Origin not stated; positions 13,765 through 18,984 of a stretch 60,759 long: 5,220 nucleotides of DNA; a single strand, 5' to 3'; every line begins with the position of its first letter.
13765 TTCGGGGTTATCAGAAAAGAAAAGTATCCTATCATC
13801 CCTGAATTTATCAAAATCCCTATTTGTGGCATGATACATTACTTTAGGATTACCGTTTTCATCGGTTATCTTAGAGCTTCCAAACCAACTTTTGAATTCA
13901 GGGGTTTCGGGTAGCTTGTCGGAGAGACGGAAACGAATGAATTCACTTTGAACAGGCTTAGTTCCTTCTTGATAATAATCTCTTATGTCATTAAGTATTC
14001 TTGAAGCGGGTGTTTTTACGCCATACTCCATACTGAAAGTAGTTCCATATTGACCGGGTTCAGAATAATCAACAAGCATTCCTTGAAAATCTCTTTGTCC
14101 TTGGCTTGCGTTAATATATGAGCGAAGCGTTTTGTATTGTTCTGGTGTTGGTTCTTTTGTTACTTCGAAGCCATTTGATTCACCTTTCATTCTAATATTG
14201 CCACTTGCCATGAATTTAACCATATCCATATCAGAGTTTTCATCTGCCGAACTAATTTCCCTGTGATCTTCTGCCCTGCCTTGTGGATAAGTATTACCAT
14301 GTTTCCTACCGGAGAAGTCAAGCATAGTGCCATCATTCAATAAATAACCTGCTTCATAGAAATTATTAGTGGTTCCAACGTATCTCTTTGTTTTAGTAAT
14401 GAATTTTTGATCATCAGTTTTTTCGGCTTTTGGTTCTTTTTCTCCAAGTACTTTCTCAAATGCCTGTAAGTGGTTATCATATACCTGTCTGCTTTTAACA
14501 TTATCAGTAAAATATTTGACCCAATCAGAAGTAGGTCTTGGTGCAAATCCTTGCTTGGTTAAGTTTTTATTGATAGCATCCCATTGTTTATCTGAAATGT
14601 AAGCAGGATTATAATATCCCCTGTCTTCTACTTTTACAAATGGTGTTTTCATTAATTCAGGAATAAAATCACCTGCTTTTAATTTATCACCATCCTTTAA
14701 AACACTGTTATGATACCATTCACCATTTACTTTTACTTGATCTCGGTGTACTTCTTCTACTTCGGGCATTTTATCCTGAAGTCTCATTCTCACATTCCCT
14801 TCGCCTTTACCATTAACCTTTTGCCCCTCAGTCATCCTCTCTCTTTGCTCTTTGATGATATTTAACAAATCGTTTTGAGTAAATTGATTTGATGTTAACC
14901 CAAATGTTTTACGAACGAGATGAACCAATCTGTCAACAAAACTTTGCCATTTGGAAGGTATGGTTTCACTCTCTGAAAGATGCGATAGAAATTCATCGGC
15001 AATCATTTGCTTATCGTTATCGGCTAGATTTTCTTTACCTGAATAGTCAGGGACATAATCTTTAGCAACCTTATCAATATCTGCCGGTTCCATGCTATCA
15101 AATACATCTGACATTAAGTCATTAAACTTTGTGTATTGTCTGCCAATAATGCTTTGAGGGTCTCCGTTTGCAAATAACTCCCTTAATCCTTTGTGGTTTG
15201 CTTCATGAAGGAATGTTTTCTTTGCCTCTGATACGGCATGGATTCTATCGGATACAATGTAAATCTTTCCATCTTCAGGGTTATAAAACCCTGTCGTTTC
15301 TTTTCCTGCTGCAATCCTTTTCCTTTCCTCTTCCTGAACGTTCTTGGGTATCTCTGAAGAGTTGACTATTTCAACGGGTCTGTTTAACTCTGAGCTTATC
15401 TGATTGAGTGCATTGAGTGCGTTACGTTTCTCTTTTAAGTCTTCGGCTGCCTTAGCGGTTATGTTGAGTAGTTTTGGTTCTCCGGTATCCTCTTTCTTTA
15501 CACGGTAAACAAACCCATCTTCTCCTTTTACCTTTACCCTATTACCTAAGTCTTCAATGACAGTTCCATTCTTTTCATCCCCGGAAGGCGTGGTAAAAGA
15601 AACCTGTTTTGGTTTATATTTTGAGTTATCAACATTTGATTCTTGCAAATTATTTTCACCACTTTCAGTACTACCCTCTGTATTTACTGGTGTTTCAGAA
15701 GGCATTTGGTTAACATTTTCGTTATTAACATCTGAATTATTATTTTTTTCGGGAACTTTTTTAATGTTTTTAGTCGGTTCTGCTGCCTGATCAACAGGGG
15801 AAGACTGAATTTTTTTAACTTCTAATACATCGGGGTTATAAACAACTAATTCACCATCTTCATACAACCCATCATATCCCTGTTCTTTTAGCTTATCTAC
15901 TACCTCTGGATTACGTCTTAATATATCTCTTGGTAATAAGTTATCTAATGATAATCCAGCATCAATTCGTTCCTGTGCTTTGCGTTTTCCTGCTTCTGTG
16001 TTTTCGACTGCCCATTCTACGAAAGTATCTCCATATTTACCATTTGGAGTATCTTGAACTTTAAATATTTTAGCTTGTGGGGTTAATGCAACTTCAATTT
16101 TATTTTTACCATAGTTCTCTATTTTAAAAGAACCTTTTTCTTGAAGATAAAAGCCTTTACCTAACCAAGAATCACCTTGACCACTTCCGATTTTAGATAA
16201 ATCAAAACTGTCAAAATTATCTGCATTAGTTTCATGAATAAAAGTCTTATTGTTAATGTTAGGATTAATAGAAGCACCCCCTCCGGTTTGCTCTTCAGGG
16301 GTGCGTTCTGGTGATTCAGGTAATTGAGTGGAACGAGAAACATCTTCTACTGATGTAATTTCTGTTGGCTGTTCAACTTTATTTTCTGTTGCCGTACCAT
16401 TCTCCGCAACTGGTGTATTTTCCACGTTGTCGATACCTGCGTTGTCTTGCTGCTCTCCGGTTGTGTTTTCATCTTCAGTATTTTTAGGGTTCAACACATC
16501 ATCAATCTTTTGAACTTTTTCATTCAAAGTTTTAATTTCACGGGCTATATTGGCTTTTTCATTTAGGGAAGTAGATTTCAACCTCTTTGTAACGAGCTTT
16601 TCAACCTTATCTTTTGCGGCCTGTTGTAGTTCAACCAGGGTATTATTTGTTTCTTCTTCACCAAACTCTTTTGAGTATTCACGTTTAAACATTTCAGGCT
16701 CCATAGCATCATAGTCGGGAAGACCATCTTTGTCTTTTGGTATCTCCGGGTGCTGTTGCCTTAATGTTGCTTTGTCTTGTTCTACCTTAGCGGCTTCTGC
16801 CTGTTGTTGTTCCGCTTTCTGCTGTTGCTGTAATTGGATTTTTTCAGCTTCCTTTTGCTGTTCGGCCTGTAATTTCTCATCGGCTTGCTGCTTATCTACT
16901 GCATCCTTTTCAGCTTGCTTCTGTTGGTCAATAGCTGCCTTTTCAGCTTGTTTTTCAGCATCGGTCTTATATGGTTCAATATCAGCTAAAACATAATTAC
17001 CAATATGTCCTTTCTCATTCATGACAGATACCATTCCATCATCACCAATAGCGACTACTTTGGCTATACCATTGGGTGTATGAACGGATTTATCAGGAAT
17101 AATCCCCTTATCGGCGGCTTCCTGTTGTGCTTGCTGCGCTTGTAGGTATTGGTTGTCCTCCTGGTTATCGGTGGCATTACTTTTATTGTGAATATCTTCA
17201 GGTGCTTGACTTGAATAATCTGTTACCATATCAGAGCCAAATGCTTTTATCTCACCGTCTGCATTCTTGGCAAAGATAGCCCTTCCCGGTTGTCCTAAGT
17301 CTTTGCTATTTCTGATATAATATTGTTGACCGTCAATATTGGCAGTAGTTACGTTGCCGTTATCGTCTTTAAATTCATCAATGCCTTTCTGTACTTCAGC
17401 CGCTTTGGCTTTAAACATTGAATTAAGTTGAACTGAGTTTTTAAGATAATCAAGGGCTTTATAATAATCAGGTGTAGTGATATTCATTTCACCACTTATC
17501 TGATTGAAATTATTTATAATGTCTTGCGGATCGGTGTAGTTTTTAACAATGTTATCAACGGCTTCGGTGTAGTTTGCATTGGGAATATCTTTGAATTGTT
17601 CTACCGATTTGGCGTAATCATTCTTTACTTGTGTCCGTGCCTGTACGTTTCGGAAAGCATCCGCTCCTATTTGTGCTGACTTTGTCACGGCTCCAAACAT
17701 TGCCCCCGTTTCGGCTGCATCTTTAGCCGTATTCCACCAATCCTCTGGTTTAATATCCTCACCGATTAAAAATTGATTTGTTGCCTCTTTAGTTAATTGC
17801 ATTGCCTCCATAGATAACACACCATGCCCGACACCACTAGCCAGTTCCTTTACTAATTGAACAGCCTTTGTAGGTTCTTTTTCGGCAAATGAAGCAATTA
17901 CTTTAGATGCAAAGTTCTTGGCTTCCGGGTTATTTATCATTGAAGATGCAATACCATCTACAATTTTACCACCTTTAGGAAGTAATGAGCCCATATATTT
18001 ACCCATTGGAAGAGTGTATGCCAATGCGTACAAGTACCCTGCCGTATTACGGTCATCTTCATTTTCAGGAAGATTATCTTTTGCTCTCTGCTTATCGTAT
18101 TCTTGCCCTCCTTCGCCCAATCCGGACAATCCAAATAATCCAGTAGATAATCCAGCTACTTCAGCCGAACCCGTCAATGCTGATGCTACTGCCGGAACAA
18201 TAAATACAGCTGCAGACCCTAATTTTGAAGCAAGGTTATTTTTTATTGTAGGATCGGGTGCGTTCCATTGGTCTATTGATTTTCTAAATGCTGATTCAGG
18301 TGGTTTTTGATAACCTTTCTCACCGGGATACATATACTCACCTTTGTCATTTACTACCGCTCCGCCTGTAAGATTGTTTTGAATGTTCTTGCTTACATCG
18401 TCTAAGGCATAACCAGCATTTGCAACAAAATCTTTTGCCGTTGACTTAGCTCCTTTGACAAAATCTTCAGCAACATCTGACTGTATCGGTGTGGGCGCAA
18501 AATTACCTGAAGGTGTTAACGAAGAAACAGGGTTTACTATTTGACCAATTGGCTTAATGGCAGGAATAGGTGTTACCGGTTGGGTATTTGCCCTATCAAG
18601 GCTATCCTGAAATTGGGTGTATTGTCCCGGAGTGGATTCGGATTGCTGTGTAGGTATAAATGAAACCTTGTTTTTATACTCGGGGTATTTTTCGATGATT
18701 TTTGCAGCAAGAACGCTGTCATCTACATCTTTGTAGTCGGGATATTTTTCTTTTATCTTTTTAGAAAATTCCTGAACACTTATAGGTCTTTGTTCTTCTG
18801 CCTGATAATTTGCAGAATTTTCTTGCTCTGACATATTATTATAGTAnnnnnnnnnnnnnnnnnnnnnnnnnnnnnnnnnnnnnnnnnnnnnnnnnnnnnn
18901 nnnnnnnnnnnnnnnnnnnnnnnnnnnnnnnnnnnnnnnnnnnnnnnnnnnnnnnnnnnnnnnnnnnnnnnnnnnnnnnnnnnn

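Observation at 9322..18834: A 3170-aa multi-enzyme polyvalent-type protein, probably a virion-delivered effector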

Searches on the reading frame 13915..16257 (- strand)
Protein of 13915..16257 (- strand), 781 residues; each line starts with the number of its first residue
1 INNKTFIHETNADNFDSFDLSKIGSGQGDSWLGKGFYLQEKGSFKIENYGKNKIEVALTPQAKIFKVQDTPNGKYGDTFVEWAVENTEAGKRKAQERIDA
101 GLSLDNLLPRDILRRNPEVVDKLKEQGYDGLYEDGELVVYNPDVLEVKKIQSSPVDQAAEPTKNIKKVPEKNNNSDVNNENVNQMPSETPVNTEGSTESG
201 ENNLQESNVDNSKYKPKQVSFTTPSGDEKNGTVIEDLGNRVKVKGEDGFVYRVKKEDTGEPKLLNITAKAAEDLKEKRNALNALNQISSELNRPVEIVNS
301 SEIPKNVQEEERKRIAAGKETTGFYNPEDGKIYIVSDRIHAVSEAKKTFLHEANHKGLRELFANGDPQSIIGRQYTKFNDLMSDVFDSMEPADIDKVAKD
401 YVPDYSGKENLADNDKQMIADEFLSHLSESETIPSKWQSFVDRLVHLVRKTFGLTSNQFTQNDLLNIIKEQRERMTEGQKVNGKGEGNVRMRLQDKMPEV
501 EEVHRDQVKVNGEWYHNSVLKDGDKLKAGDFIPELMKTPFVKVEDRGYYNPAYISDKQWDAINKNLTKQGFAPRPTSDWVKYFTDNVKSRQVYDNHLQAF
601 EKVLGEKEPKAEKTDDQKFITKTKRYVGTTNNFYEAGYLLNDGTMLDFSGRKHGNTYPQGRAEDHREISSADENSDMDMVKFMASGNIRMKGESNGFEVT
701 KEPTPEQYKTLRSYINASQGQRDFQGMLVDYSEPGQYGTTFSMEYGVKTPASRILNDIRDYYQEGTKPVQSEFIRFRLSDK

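Call 41: find_homologous_proteins(query=window:13915-16257:-, max_evalue=0.001)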
Query window:13915-16257:- (781 aa): 11 proteins with E <= 0.001 among 8000 candidates.
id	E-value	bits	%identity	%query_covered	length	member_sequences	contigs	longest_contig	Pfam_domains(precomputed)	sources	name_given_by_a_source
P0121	1.1e-70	257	65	22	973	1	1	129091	-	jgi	jgi:hypothetical protein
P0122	2.2e-70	256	72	21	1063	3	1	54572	PF06414.19,PF00293.35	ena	-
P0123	3.0e-70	256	78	19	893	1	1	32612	PF18760.8,PF13671.13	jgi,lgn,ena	jgi:hypothetical protein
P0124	3.1e-69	252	65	24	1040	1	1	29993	-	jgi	-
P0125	1.4e-68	250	77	19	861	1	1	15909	PF18760.8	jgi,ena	-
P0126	7.4e-57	211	52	27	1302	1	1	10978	-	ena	-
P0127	7.5e-55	205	64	19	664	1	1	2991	-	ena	-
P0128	1.2e-49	188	57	19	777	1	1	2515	PF03330.25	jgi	jgi:rare lipoprotein A (peptidoglycan hydrolase)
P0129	2.4e-47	180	62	18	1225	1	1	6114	-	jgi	-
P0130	4.9e-12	63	34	18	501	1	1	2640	-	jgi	jgi:roadblock/LC7 domain-containing protein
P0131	2.8e-11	61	35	18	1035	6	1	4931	-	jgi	-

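Call 43: search_protein_families(library=pfam, proteins=[P0121, P0122, P0123, P0124, P0125, P0126, P0127, P0128, P0129, P0131], max_evalue=0.1)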
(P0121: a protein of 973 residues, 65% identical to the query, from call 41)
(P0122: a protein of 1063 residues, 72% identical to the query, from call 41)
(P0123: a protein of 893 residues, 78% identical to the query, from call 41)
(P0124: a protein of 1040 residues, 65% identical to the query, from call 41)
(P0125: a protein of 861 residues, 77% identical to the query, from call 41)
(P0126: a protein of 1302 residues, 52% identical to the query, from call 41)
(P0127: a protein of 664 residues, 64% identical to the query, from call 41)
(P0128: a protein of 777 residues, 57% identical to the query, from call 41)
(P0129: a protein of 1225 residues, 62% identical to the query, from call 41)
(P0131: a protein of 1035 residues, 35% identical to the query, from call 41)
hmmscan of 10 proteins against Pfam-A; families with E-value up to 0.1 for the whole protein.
P0121 (973 aa): 3 families
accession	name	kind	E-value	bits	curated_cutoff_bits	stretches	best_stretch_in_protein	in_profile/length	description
PF11338.13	DUF3140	-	3.4e-05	24.6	25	1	868-961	2-89/92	Protein of unknown function (DUF3140)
PF19846.4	DUF6321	-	0.054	14.6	28.5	0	930-966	36-72/72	Domain of unknown function (DUF6321)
PF01068.26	DNA_ligase_A_M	-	0.066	13.3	26.2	0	773-815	50-95/204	ATP dependent DNA ligase domain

P0122 (1063 aa): 4 families
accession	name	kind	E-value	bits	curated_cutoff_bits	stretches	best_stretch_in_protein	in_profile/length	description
PF00293.34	NUDIX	-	1.3e-17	64.5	21.1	1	941-1044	8-120/134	NUDIX domain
PF06414.18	Zeta_toxin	-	6.6e-06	26.1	22.3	1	191-281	93-185/199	Zeta toxin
PF14815.12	NUDIX_4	-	0.00093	19.4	35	1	942-1045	4-101/113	NUDIX domain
PF22327.2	Nudt16-like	-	0.0077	16.6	27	1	966-1016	35-93/161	U8 snoRNA-decapping enzyme-like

P0123 (893 aa): 4 families
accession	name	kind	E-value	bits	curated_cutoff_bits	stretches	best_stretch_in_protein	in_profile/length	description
PF13671.12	AAA_33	-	8.5e-10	39.5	27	1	381-563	3-141/143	AAA domain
PF18760.7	ART-PolyVal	-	1.9e-09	38.9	31.2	2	13-82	7-66/140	ADP-Ribosyltransferase in polyvalent proteins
PF13151.12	DUF3990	-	0.00021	21.5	32.2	1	15-67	3-52/152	Protein of unknown function (DUF3990)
PF00004.35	AAA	-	0.097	13.6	21.2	0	381-405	2-26/131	ATPase family associated with various cellular activities (AAA)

P0124 (1040 aa): 5 families
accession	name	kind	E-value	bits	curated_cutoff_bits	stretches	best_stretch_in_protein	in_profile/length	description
PF01170.24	UPF0020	-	0.019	15.1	22.3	1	876-929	115-166/197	RMKL-like, methyltransferase domain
PF01981.21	PTH2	-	0.039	14.6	23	0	65-125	15-75/115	Peptidyl-tRNA hydrolase PTH2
PF05175.20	MTS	-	0.048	13.7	23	0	878-928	94-139/170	Methyltransferase small domain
PF09003.16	Arm-DNA-bind_1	-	0.064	13.7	22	0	60-85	31-56/74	Bacteriophage lambda integrase, Arm DNA-binding domain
PF22448.1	RepB_primase_C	-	0.069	13.5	26.1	0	304-321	13-30/54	RepB DNA-primase C-terminal helical domain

P0125 (861 aa): 1 family
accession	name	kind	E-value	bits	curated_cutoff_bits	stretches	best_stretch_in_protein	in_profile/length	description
PF18760.7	ART-PolyVal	-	1.5e-09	39.2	31.2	2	52-190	8-130/140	ADP-Ribosyltransferase in polyvalent proteins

P0126 (1302 aa): 0 families

P0127 (664 aa): 0 families

P0128 (777 aa): 3 families
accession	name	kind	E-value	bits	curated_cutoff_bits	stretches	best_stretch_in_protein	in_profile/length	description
PF03330.24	DPBB_1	-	2.8e-08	34.3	28.8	1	674-746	14-82/83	Lytic transglycolase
PF02637.23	GatB_Yqey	-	0.031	14.6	27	0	505-625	16-135/148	GatB domain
PF14520.12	HHH_5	-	0.038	14.9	27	0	323-360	6-41/57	Helix-hairpin-helix domain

P0129 (1225 aa): 0 families

P0131 (1035 aa): 0 families

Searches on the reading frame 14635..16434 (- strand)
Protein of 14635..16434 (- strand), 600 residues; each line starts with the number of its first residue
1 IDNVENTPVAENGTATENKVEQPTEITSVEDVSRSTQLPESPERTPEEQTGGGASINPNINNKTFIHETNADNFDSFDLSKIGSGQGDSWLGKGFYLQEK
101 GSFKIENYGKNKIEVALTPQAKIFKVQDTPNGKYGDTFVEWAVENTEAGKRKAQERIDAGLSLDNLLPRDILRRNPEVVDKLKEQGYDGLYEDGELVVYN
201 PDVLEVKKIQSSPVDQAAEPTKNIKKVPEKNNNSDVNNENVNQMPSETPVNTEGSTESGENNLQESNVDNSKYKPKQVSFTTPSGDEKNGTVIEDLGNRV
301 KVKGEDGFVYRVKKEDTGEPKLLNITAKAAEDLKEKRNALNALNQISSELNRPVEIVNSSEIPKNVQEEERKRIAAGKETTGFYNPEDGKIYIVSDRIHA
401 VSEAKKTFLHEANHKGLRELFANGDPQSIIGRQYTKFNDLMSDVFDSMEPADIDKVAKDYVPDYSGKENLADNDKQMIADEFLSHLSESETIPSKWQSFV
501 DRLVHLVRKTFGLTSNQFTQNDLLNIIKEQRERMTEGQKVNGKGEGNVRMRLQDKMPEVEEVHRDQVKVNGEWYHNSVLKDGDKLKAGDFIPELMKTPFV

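Call 7: search_protein_families(library=pfam, proteins=[window:14635-16134:-], max_evalue=10)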
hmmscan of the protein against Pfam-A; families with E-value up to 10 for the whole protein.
window:14635-16134:- (500 aa): 0 families

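Call 10: search_protein_families(library=phrogs, proteins=[window:14635-16134:-], max_evalue=0.1)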
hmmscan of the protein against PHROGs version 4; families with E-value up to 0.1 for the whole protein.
window:14635-16134:- (500 aa): 0 families

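Call 23: search_dna_similar(query=window:14635-16434:-, collection=phages, mode=protein, max_evalue=0.001)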
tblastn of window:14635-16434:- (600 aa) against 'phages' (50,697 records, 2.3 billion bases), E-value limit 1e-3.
Records with a match: 2; places in all: 2; records where one place covers at least 80% of the query: 0.
Best place of each record, by identity: <60% 2.
By first word of the organism name: Bacteroides 1; Bacteriophage 1.
By host as written in the record: Bacteroides fragilis BL19 1; - 1.
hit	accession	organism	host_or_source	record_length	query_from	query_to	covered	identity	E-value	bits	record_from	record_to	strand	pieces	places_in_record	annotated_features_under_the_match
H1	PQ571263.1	Bacteroides phage BF1-TP2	Bacteroides fragilis BL19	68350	321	560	40%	23.1%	8e-10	68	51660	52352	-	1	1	hypothetical protein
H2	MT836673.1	Bacteriophage sp.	human fecal samples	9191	342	536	33%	26.5%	2e-9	67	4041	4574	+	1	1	record has no annotation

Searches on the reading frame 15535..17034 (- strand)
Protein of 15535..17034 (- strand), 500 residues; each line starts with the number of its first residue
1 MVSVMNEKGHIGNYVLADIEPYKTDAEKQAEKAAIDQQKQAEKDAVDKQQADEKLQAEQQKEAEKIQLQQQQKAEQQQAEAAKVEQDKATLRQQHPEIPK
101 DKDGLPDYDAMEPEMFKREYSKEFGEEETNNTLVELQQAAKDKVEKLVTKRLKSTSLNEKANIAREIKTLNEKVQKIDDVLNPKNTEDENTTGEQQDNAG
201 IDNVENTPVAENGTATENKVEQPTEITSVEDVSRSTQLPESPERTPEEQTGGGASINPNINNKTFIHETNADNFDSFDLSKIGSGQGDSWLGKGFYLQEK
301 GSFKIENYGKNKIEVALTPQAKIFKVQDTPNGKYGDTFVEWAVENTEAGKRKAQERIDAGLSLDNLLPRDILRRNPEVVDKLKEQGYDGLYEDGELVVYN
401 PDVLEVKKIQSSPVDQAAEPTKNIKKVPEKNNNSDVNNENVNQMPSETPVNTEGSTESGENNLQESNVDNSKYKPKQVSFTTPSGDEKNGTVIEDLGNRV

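Call 7: search_protein_families(library=pfam, proteins=[window:15535-17034:-], max_evalue=10)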
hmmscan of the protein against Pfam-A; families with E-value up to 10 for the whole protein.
window:15535-17034:- (500 aa): 0 families

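Call 10: search_protein_families(library=phrogs, proteins=[window:15535-17034:-], max_evalue=0.1)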
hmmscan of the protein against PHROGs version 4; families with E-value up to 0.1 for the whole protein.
window:15535-17034:- (500 aa): 0 families

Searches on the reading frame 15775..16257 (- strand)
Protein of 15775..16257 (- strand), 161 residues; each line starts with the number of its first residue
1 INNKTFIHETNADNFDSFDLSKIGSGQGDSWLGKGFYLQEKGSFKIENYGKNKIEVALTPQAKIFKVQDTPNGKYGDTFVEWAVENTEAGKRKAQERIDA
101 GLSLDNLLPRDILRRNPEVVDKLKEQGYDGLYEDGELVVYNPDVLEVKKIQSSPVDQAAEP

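Call 51: search_protein_families(library=pfam, proteins=[window:15775-16257:-], max_evalue=10)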
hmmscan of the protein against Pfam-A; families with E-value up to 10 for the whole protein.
window:15775-16257:- (161 aa): 1 family
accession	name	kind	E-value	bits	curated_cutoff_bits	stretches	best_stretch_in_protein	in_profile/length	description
PF08955.15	BofC_C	-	0.11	13.1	21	1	122-150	6-34/74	BofC C-terminal domain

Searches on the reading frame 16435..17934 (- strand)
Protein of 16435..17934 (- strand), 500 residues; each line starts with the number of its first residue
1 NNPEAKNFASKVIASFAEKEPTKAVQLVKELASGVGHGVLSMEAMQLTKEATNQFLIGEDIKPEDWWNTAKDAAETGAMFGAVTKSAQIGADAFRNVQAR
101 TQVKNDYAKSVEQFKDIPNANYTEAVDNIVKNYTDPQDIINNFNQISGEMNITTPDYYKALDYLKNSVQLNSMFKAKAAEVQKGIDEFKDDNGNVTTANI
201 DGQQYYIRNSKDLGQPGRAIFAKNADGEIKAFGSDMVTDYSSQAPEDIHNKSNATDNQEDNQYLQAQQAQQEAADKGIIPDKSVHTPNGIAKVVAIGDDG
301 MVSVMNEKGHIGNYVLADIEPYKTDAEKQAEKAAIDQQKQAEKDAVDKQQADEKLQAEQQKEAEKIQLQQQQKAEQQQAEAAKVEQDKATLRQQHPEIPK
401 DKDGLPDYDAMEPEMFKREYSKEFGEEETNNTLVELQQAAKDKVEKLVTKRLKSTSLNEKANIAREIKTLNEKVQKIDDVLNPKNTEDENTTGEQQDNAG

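Call 7: search_protein_families(library=pfam, proteins=[window:16435-17934:-], max_evalue=10)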
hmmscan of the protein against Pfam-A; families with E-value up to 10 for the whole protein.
window:16435-17934:- (500 aa): 3 families
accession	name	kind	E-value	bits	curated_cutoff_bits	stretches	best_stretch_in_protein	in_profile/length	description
PF19056.6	WD40_2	-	0.0062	15.7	22.5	1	275-401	291-418/488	WD40 repeated domain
PF04510.18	DUF577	-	0.0076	16.6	32.1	1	11-66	49-104/173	Family of unknown function (DUF577)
PF03564.21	DUF1759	-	0.038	14.4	25.4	1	106-161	41-95/148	Protein of unknown function (DUF1759)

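Call 10: search_protein_families(library=phrogs, proteins=[window:16435-17934:-], max_evalue=0.1)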
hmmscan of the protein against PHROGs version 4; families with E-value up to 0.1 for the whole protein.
window:16435-17934:- (500 aa): 2 families
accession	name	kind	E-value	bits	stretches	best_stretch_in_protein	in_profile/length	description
phrog_34684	-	unknown function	0.013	16.7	1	98-145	26-71/129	-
phrog_33285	-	unknown function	0.065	14.3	0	285-323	21-59/69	-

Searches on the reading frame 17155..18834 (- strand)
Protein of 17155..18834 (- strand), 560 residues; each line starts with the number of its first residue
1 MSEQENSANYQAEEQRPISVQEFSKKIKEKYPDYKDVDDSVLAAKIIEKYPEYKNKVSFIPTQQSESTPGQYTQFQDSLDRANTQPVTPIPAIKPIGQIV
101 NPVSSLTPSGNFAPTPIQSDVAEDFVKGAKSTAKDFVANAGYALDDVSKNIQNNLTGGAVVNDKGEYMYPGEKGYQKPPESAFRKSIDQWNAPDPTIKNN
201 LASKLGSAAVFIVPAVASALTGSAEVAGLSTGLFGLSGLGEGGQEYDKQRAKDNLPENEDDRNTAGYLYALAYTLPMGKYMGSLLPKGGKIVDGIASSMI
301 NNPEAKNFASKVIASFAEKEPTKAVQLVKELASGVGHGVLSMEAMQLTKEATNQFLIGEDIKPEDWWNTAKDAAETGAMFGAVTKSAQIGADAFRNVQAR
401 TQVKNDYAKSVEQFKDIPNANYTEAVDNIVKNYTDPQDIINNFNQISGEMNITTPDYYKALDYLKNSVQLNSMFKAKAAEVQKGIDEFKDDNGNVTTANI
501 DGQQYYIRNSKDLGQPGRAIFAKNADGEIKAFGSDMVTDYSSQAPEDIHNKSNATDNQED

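Call 7: search_protein_families(library=pfam, proteins=[window:17335-18834:-], max_evalue=10)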
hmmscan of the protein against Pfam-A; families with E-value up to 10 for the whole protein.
window:17335-18834:- (500 aa): 2 families
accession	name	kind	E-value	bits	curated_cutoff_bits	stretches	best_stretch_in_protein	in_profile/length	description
PF04510.18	DUF577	-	0.0012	19.2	32.1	1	290-366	27-104/173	Family of unknown function (DUF577)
PF10154.14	Fy-3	-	0.16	11.5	25.8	1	385-447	146-207/498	Ferry endosomal RAB5 effector complex subunit 3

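Call 10: search_protein_families(library=phrogs, proteins=[window:17335-18834:-], max_evalue=0.1)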
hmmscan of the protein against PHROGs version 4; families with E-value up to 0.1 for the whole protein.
window:17335-18834:- (500 aa): 2 families
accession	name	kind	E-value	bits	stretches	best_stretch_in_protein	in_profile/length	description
phrog_34684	-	unknown function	0.006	17.8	1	398-445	26-71/129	-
phrog_38558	-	unknown function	0.029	15.3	1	428-485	22-78/219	-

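Call 45: search_dna_similar(query=window:17155-18834:-, collection=phages, mode=protein, max_evalue=0.001, max_rows=20)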
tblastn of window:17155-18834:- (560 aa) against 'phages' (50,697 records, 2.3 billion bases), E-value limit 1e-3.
Records with a match: 1; places in all: 1; records where one place covers at least 80% of the query: 0.
Best place of each record, by identity: <60% 1.
By first word of the organism name: Maribacter 1.
By host as written in the record: Maribacter halichondriae 1.
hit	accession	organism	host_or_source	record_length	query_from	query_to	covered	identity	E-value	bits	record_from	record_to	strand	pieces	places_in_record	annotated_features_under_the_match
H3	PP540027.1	Maribacter phage Panino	Maribacter halichondriae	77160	14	59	8%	58.7%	3e-7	60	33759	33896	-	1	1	hypothetical protein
